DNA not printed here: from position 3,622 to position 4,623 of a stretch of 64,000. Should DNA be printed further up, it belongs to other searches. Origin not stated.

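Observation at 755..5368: Restriction island: Type IIG RM enzyme, a translationally coupled unknown membrane-anchored protein, and an Mrr-like Type IV endonuclease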

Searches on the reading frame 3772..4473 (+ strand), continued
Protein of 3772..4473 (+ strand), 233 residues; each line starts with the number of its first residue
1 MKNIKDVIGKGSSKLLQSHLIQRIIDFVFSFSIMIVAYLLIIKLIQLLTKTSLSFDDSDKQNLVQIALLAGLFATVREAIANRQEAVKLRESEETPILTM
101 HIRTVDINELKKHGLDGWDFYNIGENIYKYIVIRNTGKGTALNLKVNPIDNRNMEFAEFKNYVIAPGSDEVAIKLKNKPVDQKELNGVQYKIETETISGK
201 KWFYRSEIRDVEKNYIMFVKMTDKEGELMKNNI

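Call 53: fold_search(model_id=the predicted structure, library=viral)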
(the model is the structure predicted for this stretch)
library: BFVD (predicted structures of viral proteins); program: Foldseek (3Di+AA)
matches with E <= 10: 271; with E <= 0.001: 4
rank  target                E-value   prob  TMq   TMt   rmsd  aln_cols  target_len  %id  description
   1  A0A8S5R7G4            3.9e-06  1.00  0.47  0.44  12.5       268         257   14  Uncharacterized protein [virus sp. ctah610]
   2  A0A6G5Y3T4            9.4e-06  1.00  0.45  0.42   8.9       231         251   10  (no name in the UniProt tables at hand)
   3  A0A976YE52            1.5e-04  1.00  0.38  0.49   7.5       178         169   15  (no name in the UniProt tables at hand)
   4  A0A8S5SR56            2.8e-04  1.00  0.28  0.38  13.8       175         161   14  Uncharacterized protein [Siphoviridae sp. ctJyX12]
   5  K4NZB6                6.2e-03  0.99  0.28  0.41   6.9       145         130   12  Uncharacterized protein [Sulfolobales Mexican rod-shaped virus 1]
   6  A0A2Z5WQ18            1.3e-02  0.96  0.28  0.38   7.2       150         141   15  (no name in the UniProt tables at hand)
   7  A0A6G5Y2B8            4.5e-02  0.09  0.12  0.11  24.0       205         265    8  (no name in the UniProt tables at hand)
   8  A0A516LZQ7            9.6e-02  0.35  0.16  0.38  12.6       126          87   10  (no name in the UniProt tables at hand)
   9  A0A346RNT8            1.9e-01  0.04  0.09  0.06  16.6       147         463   15  Lef-4 [Cryptophlebia peltastica nucleopolyhedrovirus]
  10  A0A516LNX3            2.1e-01  0.15  0.19  0.05  17.2       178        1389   17  (no name in the UniProt tables at hand)
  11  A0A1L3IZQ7            2.5e-01  0.54  0.26  0.37   8.3       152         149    8  (no name in the UniProt tables at hand)
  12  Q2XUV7                2.9e-01  0.09  0.14  0.25  13.4       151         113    7  (no name in the UniProt tables at hand)
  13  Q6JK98                3.2e-01  0.02  0.10  0.06  18.4       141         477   11  Late expression factor 4 [Neodiprion sertifer nucleopolyhedrovirus]
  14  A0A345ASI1            3.6e-01  0.20  0.19  0.24   7.7       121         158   11  DUF4352 domain-containing protein [Paenibacillus phage C7Cdelta]
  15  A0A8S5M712            3.8e-01  0.06  0.13  0.10  21.7       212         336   11  Uncharacterized protein [Siphoviridae sp. ctrgt10]
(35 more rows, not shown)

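Call 54: search_protein_families(library=pfam, proteins=[L046:2031-3458:+, L020:1579-2595:+, L028:2396-4225:+, L028:3-2387:+, L025:458-1303:+, L025:1318-2511:+, L025:2523-4322:+, L018:334-1806:+, L022:7009-7782:+, L047:3849-4175:+], max_evalue=0.001)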
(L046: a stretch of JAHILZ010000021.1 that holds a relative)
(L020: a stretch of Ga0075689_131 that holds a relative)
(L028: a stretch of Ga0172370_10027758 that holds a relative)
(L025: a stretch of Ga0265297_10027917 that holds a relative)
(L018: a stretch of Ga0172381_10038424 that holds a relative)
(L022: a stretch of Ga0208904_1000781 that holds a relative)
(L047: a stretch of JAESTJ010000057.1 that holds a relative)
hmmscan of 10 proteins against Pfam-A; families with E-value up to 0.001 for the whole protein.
L046:2031-3458:+ (475 aa): 2 families
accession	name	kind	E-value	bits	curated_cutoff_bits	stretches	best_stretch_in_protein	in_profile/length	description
PF13749.12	HATPase_c_4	-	8.3e-20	71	26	1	323-405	4-89/89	Putative ATP-dependent DNA helicase recG C-terminal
PF04326.19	SLFN_AlbA_2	-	3.4e-14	53.8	25.3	1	19-144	1-118/118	Schlafen, AlbA_2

L020:1579-2595:+ (338 aa): 1 family
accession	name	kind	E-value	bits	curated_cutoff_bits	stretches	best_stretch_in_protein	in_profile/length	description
PF04326.19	SLFN_AlbA_2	-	9.9e-10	39.4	25.3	1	34-162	4-113/118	Schlafen, AlbA_2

L028:2396-4225:+ (609 aa): 3 families
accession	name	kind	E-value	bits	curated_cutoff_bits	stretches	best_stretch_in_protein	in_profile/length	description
PF01555.25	N6_N4_Mtase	-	1.9e-43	149.4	26.7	1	84-332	1-219/221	DNA methylase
PF03602.21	Cons_hypoth95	-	4e-05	23.8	24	0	43-102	73-132/182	Conserved hypothetical protein 95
PF02086.21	MethyltransfD12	-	4.9e-05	23.6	22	0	50-106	144-198/253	D12 class N6 adenine-specific DNA methyltransferase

L028:3-2387:+ (794 aa): 2 families
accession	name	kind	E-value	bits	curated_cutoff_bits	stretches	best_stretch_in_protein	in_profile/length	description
PF04851.21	ResIII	-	2.1e-05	24.9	22.5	1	1-210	30-162/164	Type III restriction enzyme, res subunit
PF19778.5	RE_endonuc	-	0.00016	21.9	23.4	1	660-762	9-93/108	Endonuclease domain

L025:458-1303:+ (281 aa): 0 families

L025:1318-2511:+ (397 aa): 0 families

L025:2523-4322:+ (599 aa): 5 families
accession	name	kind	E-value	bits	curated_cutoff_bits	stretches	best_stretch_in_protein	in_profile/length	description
PF01935.23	DUF87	-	2e-35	123.3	23.2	1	143-426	5-218/220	Helicase HerA, central domain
PF10412.15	TrwB_AAD_bind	-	1.8e-06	27.6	20.5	1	161-218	15-63/387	Type IV secretion-system coupling protein DNA-binding domain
PF01580.24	FtsK_SpoIIIE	-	2.2e-06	27.7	24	0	162-186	40-64/221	FtsK/SpoIIIE family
PF12846.13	AAA_10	-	9.9e-05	22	27.5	1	154-219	14-73/362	AAA-like domain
PF05872.18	HerA_C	-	0.00066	18.9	22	0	444-527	253-335/502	Helicase HerA-like C-terminal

L018:334-1806:+ (490 aa): 0 families

L022:7009-7782:+ (257 aa): 2 families
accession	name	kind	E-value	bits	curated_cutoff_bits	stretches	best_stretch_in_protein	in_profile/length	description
PF00239.26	Resolvase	-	4.9e-32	111.4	23.3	1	11-160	2-143/145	Resolvase, N terminal domain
PF07508.19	Recombinase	-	5e-12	46.4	21.1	1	184-246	3-64/102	Recombinase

L047:3849-4175:+ (108 aa): 5 families
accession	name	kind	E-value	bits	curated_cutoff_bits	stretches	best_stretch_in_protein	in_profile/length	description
PF13412.12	HTH_24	-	1.6e-05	24.8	21.9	1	50-93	4-47/48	Winged helix-turn-helix DNA-binding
PF04703.18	FaeA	-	0.00027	21.6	20.7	1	51-95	2-47/62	FaeA-like protein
PF25213.1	HVO_A0261_N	-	0.00033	20.9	35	1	44-96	6-57/86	HVO_A0261 N-terminal domain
PF08220.18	HTH_DeoR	-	0.0004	20.5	21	1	52-95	3-46/57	DeoR-like helix-turn-helix domain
PF08279.18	HTH_11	-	0.00043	20.5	25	1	51-91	2-43/55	HTH domain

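Call 55: search_protein_families(library=pfam, proteins=[L047:2855-3844:+, L047:1456-2871:+, L047:401-1450:+, L047:5518-7125:-, L048:2-469:+, L048:1559-2158:+, L048:2155-2913:+, L048:3241-4308:+, L024:495-1445:+, L024:1536-2048:+], max_evalue=0.001)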
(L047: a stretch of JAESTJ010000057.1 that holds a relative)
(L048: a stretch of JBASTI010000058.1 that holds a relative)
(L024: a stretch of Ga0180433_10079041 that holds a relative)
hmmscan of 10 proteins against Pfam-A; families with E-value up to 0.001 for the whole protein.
L047:2855-3844:+ (329 aa): 1 family
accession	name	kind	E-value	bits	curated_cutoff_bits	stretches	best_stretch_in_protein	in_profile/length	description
PF00145.23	DNA_methylase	-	5.4e-86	289.4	22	1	17-324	2-323/324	C-5 cytosine-specific DNA methylase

L047:1456-2871:+ (471 aa): 2 families
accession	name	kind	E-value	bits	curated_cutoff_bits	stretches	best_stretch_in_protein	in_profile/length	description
PF11564.14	BpuJI_N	-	9e-65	219.1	25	1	2-271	1-277/278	Restriction endonuclease BpuJI - N terminal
PF13020.12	NOV_C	-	9e-19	67.8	22.1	1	330-422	1-83/91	Protein NO VEIN, C-terminal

L047:401-1450:+ (349 aa): 2 families
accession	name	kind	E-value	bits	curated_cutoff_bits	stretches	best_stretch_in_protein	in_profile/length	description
PF00145.23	DNA_methylase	-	7.3e-79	266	22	1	9-347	2-324/324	C-5 cytosine-specific DNA methylase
PF09445.16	Methyltransf_15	-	0.00046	20.2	22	1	9-92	3-88/165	RNA cap guanine-N2 methyltransferase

L047:5518-7125:- (535 aa): 3 families
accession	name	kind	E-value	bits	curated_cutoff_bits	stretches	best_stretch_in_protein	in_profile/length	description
PF00239.26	Resolvase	-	7.3e-22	78.5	23.3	1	17-163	2-145/145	Resolvase, N terminal domain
PF07508.19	Recombinase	-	9.9e-12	45.5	21.1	1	187-272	4-102/102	Recombinase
PF13408.12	Zn_ribbon_recom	-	1.8e-10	41.5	25.3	1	285-334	1-49/58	Recombinase zinc beta ribbon domain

L048:2-469:+ (155 aa): 0 families

L048:1559-2158:+ (199 aa): 1 family
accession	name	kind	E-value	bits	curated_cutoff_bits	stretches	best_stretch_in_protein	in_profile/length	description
PF13338.12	AbiEi_4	-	4.1e-06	27.2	25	1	20-62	12-49/49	Transcriptional regulator, AbiEi antitoxin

L048:2155-2913:+ (252 aa): 1 family
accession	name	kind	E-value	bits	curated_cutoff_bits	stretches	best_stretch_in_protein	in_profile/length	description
PF08843.17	AbiEii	-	8.9e-24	85.2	22.5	1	31-241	2-218/238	Nucleotidyl transferase AbiEii toxin, Type IV TA system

L048:3241-4308:+ (355 aa): 4 families
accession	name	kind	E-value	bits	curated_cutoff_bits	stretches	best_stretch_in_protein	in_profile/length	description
PF14213.11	DUF4325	-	3.1e-08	33.6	23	1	286-340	1-63/64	STAS-like domain of unknown function (DUF4325)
PF13581.12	HATPase_c_2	-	2.1e-05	24.9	27.4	1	104-202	22-111/127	Histidine kinase-like ATPase domain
PF02518.31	HATPase_c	-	3.3e-05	24.7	26.4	1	117-240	9-108/111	Histidine kinase-, DNA gyrase B-, and HSP90-like ATPase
PF13412.12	HTH_24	-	0.0004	20.3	21.9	1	10-50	7-47/48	Winged helix-turn-helix DNA-binding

L024:495-1445:+ (316 aa): 1 family
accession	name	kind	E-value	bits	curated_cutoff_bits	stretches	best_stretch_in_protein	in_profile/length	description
PF11617.13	Cu-binding_MopE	-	9.6e-06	26.2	27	1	112-127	14-29/30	Putative metal-binding motif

L024:1536-2048:+ (170 aa): 1 family
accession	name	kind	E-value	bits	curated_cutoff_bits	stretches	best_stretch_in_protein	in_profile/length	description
PF01661.27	Macro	-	5.4e-47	159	22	1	21-133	1-118/118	Macro domain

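Call 57: search_protein_families(library=pfam, alignment_id=A2, max_evalue=1)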
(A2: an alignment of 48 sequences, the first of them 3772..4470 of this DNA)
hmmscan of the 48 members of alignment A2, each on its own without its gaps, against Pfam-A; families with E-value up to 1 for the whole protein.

A. member 1, window:3772-4470:+ (233 aa): 1 family
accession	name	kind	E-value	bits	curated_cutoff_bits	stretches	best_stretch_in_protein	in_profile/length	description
PF24388.1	Permuted_GreAB-C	-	0.0014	18.7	27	1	185-212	20-47/54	Permuted GreAB-C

B. families by the number of members that match (of 48 scanned): 42 families (the first 25 are shown)
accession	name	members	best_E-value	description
PF24595.1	DUF7619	7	0.0012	Domain of unknown function (DUF7619)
PF05753.20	TRAP_beta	6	0.017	Translocon-associated protein beta (TRAPB)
PF16980.11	CitMHS_2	2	0.0053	Putative citrate transport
PF14274.12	BT_3044-like_C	2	0.033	BT_3044-like, C-terminal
PF11808.13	PhoR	2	0.036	Phosphate regulon sensor protein PhoR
PF10951.13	DUF2776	2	0.038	Protein of unknown function (DUF2776)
PF13567.11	DUF4131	2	0.046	Domain of unknown function (DUF4131)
PF24388.1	Permuted_GreAB-C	1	0.0014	Permuted GreAB-C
PF22269.2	TagH_SH3-like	1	0.0019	Teichoic acid transporter subunit TagH, SH3-like domain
PF03531.20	SSrecog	1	0.0026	Structure-specific recognition protein (SSRP1)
PF01925.25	TauE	1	0.0092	Sulfite exporter TauE/SafE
PF00999.27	Na_H_Exchanger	1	0.026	Sodium/hydrogen exchanger, transmembrane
PF03116.20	NQR2_RnfD_RnfE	1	0.027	NQR2, RnfD, RnfE family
PF00689.26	Cation_ATPase_C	1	0.029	Cation transporting ATPase, C-terminus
PF10311.14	Ilm1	1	0.036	Increased loss of mitochondrial DNA protein 1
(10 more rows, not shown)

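Call 58: search_protein_families(library=phrogs, alignment_id=A2, max_evalue=0.1)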
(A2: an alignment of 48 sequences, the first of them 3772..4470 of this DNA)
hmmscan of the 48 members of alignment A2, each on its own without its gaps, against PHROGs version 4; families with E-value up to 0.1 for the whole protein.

A. member 1, window:3772-4470:+ (233 aa): 1 family
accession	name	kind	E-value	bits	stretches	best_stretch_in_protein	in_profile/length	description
phrog_9607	-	unknown function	0.058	14.3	0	125-169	55-104/179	-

B. families by the number of members that match (of 48 scanned): 32 families (the first 25 are shown)
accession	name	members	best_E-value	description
phrog_9607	-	3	0.00042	-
phrog_18567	-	2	0.05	-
phrog_7259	-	1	0.00017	-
phrog_12046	-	1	0.0045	-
phrog_10895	-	1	0.011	-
phrog_21287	-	1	0.013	membrane associated protein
phrog_15878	-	1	0.017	-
phrog_30577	-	1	0.022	-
phrog_29323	-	1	0.023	-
phrog_4349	-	1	0.024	Rz-like spanin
phrog_12657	-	1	0.029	-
phrog_20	-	1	0.032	holin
phrog_5405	-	1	0.035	-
phrog_8526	-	1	0.039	-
phrog_47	-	1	0.041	DNA primase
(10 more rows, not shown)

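Call 59: search_solved_structures(query=A2, max_evalue=10)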
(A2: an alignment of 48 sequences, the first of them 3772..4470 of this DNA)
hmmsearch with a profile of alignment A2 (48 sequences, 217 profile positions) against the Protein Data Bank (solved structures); distinct sequences matched with E-value up to 10: 4.
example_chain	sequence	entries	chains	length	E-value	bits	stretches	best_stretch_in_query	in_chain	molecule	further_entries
7qr2_A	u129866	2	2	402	0.65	12.7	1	38-96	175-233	Ovalbumin-related protein X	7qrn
4zef_A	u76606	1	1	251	1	12.1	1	162-204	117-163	Amino acid ABC transporter amino acid-binding/permease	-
2rh8_A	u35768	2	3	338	1.1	12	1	182-215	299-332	Anthocyanidin reductase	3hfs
8bw0_C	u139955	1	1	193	2.3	10.9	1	134-213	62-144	Carcinoembryonic antigen-related cell adhesion molecule 5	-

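Call 72: search_protein_families(library=padloc, alignment_id=A5, max_evalue=0.00001)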
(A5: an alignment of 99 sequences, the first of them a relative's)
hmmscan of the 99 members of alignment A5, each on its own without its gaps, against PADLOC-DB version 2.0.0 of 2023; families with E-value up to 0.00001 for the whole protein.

A. member 1, L003:788-1237:+ (150 aa): 0 families

B. families by the number of members that match (of 99 scanned): 423 families (the first 25 are shown)
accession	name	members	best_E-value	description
PDLC03021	MTase_I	6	1.7e-154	Type I methyltransferase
PDLC03179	Specificity_I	6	3.9e-45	Type I specificity subunit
PDLC03073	Specificity_I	6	9.2e-38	Type I specificity subunit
PDLC03038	MTase_I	6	7.2e-37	Type I methyltransferase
PDLC03624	REase_MTase_IIG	6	2.6e-30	Type IIG restriction enzyme-methyltransferase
PDLC03032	MTase_I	6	8.1e-25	Type I methyltransferase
PDLC03025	MTase_I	5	3.6e-107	Type I methyltransferase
PDLC03026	MTase_I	5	1.6e-76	Type I methyltransferase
PDLC03218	MTase_II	5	4.5e-70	Type II methyltransferase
PDLC03169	Specificity_I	5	1.6e-51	Type I specificity subunit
PDLC03107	Specificity_I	5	5.7e-51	Type I specificity subunit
PDLC04134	mad2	5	1.1e-50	mads_2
PDLC04137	mad5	5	4.1e-50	mads_5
PDLC03317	MTase_II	5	4e-47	Type II methyltransferase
PDLC03089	Specificity_I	5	2.2e-43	Type I specificity subunit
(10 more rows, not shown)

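Call 73: search_protein_families(library=padloc, alignment_id=A6, max_evalue=0.00001)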
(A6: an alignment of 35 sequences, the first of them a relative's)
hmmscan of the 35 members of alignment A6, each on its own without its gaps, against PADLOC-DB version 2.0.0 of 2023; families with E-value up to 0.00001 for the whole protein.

A. member 1, L004:9775-10569:+ (264 aa): 0 families

B. families by the number of members that match (of 35 scanned): 64 families (the first 25 are shown)
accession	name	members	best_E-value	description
PDLC00785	Cyclase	1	6.4e-199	oligonucleotide-cyclase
PDLC00664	Effector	1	8.1e-65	1TM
PDLC01057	C3a59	1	2.8e-38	trans-membrane (TM)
PDLC00796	Cyclase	1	4.2e-34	oligonucleotide-cyclase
PDLC00823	Cyclase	1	1.8e-30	oligonucleotide-cyclase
PDLC03963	SoFic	1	5.5e-22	-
PDLC00793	Cyclase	1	2.6e-19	oligonucleotide-cyclase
PDLC00809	Cyclase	1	4e-19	oligonucleotide-cyclase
PDLC00776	Cyclase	1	2.6e-17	oligonucleotide-cyclase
PDLC00792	Cyclase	1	1.5e-15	oligonucleotide-cyclase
PDLC03079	Specificity_I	1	6.3e-15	Type I specificity subunit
PDLC00805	Cyclase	1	6.5e-15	oligonucleotide-cyclase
PDLC00822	Cyclase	1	1.2e-14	oligonucleotide-cyclase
PDLC00808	Cyclase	1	2.6e-14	oligonucleotide-cyclase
PDLC00770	Cyclase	1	1.9e-13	oligonucleotide-cyclase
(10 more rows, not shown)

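Call 75: search_protein_families(library=pfam, proteins=[L020:107-1582:+, L027:1007-2728:+, L023:2-1150:+, L046:205-2028:+, L049:3-1217:+, L022:9247-10239:+, L022:10244-12649:+, L016:1199-3640:+, L016:5811-8663:+, L016:4369-4965:+], max_evalue=0.001)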
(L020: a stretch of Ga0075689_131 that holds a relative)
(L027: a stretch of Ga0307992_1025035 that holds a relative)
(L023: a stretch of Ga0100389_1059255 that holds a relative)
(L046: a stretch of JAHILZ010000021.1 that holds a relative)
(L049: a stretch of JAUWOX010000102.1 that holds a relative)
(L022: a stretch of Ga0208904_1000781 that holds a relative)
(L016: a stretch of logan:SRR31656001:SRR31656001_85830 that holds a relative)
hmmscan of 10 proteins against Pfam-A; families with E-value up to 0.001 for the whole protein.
L020:107-1582:+ (491 aa): 5 families
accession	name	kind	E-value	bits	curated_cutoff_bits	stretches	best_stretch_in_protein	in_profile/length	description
PF02384.22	N6_Mtase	-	1.7e-63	215.3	20.4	1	159-458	2-305/311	N-6 DNA Methylase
PF07669.17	Eco57I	-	8.3e-10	39.5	25.3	1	280-372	64-167/171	Eco57I restriction-modification methylase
PF12161.14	HsdM_N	-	2.7e-07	31.7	24.5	1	27-146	17-132/135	HsdM N-terminal domain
PF20473.4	MmeI_Mtase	-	0.00058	19.5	27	0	205-264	22-85/259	MmeI, DNA-methyltransferase domain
PF01170.24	UPF0020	-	0.00069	19.8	22.3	0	194-306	20-138/197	RMKL-like, methyltransferase domain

L027:1007-2728:+ (574 aa): 2 families
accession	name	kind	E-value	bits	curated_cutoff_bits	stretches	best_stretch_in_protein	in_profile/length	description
PF02384.22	N6_Mtase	-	1.9e-63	215.1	20.4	1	157-455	6-278/311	N-6 DNA Methylase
PF12161.14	HsdM_N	-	1.6e-23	84.2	24.5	1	9-140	3-135/135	HsdM N-terminal domain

L023:2-1150:+ (382 aa): 3 families
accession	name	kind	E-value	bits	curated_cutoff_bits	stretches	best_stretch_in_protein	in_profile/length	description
PF07669.17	Eco57I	-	1.8e-33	116.5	25.3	1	16-131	52-171/171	Eco57I restriction-modification methylase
PF12950.13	TaqI_C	-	2e-11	44.6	26.5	1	216-311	24-117/118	TaqI-like C-terminal specificity domain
PF02384.22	N6_Mtase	-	3.6e-05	23.7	20.4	1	34-205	122-293/311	N-6 DNA Methylase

L046:205-2028:+ (607 aa): 5 families
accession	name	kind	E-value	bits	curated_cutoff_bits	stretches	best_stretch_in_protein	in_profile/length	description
PF02384.22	N6_Mtase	-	1.1e-42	146.9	20.4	1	302-606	4-279/311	N-6 DNA Methylase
PF07669.17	Eco57I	-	1.4e-15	58.3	25.3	1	388-537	1-165/171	Eco57I restriction-modification methylase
PF13588.12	HSDR_N_2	-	2.5e-15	57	25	1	50-166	1-110/110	Type I restriction enzyme R protein N terminus (HSDR_N)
PF01170.24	UPF0020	-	1.1e-09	38.7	22.3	1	334-457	21-138/197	RMKL-like, methyltransferase domain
PF20473.4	MmeI_Mtase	-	1.4e-08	34.7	27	1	328-411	10-86/259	MmeI, DNA-methyltransferase domain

L049:3-1217:+ (404 aa): 5 families
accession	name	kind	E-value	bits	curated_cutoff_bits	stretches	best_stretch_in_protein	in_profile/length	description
PF02384.22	N6_Mtase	-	5.7e-46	157.7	20.4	1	112-396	4-267/311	N-6 DNA Methylase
PF07669.17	Eco57I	-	1.6e-17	64.5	25.3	1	196-339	1-165/171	Eco57I restriction-modification methylase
PF01170.24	UPF0020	-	3.5e-10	40.3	22.3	1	148-268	25-141/197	RMKL-like, methyltransferase domain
PF20473.4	MmeI_Mtase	-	4e-10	39.7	27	1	155-220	23-87/259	MmeI, DNA-methyltransferase domain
PF01555.25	N6_N4_Mtase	-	0.00056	20.4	26.7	0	136-210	167-218/221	DNA methylase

L022:9247-10239:+ (330 aa): 15 families
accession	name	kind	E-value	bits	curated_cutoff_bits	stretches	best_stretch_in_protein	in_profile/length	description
PF13424.12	TPR_12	-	6.8e-11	42.7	30.1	0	133-155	9-31/77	Tetratricopeptide repeat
PF00515.34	TPR_1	-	8.3e-11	41.7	27.8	1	130-156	4-30/34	Tetratricopeptide repeat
PF13414.12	TPR_11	-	2.1e-09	37.3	26.8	0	136-156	3-23/42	TPR repeat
PF13428.12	TPR_14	-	2.9e-09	37.1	23.5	0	132-162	6-36/44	Tetratricopeptide repeat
PF14559.12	TPR_19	-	4.2e-09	37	25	1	114-161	11-59/68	Tetratricopeptide repeat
PF13181.12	TPR_8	-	1.3e-08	34.8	25.7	1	129-155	3-29/34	Tetratricopeptide repeat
PF07719.23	TPR_2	-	1.9e-08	34.2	27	1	130-158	4-32/34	Tetratricopeptide repeat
PF13176.12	TPR_7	-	1.4e-07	31.5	27.9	0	129-161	1-35/36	Tetratricopeptide repeat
PF13432.12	TPR_16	-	2.9e-07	31.2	32.7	0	133-192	3-58/65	Tetratricopeptide repeat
PF13374.12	TPR_10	-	1.3e-06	28.6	27.5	0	133-154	8-29/42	Tetratricopeptide repeat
PF23914.1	TPR_CcmH_CycH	-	3.2e-05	24.3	42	0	64-156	60-150/158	Cytochrome c-type biogenesis protein H TPR domain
PF13431.12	TPR_17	-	8.7e-05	22.9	24.4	0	77-102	2-25/34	Tetratricopeptide repeat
PF13174.12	TPR_6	-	0.00017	22.4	26.3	0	60-82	6-28/33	Tetratricopeptide repeat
PF25063.1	ARM_TT21_C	-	0.00023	21.6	35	0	68-198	35-162/209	Tetratricopeptide repeat protein 21 C-terminal ARM domain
PF12569.14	NatA_aux_su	-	0.00024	20.6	33.3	1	30-106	14-87/515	N-terminal acetyltransferase A, auxiliary subunit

L022:10244-12649:+ (802 aa): 5 families
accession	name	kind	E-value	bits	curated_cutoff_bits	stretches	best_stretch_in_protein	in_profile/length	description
PF13086.12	AAA_11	-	5e-09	36.7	27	1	454-619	2-147/257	AAA domain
PF13604.12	AAA_30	-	2.8e-05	24.4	27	1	454-518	2-66/191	AAA domain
PF20720.3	nSTAND3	-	7.5e-05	22.9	27.2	1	469-517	16-64/155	Novel STAND NTPase 3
PF04851.21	ResIII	-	0.00056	20.3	22.5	1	453-527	3-82/164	Type III restriction enzyme, res subunit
PF09848.15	SLFN-g3_helicase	-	0.00075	19.3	24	0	472-533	3-65/354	Schlafen group 3, DNA/RNA helicase domain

L016:1199-3640:+ (813 aa): 0 families

L016:5811-8663:+ (951 aa): 2 families
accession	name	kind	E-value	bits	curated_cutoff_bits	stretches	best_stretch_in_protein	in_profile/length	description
PF00149.33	Metallophos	-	2.3e-17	64.5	21.5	1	501-762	2-190/191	Calcineurin-like phosphoesterase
PF12850.12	Metallophos_2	-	0.00011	22.7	27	0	735-771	91-127/154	Calcineurin-like phosphoesterase superfamily domain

L016:4369-4965:+ (198 aa): 0 families
